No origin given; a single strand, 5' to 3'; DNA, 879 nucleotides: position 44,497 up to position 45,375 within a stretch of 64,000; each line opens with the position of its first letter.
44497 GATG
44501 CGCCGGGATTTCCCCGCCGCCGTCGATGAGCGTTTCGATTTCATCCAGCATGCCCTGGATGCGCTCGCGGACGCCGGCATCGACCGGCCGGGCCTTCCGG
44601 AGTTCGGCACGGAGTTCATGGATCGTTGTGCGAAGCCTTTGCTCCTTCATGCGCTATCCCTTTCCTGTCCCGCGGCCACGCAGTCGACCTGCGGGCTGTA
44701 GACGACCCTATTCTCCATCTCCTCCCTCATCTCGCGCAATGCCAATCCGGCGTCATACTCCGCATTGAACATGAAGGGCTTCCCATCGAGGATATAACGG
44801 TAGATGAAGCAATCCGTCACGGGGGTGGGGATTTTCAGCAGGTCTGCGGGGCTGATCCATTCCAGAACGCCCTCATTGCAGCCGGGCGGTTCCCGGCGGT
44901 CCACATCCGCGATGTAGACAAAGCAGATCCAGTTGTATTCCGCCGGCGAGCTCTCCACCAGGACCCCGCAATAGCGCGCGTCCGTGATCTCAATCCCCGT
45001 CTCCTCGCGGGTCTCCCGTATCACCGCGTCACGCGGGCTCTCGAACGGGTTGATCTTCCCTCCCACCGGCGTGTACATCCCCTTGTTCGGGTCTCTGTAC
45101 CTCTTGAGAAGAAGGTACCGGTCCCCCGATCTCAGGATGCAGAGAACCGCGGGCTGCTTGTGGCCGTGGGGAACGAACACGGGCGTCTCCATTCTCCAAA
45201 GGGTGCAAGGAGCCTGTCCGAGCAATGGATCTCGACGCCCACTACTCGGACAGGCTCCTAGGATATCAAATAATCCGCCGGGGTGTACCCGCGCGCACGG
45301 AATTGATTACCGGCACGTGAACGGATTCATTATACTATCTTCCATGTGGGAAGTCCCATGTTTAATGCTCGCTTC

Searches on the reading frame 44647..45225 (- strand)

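Call 25: search_protein_families(library=pfam, proteins=[window:44647-45225:-], max_evalue=0.01)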
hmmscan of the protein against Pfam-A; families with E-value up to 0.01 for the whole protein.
window:44647-45225:- (192 aa): 2 families
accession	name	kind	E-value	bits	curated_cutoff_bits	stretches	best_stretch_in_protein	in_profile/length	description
PF00293.34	NUDIX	-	2.8e-19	69.9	21.1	1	23-131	2-120/134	NUDIX domain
PF14815.12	NUDIX_4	-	0.00014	22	35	1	27-135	2-104/113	NUDIX domain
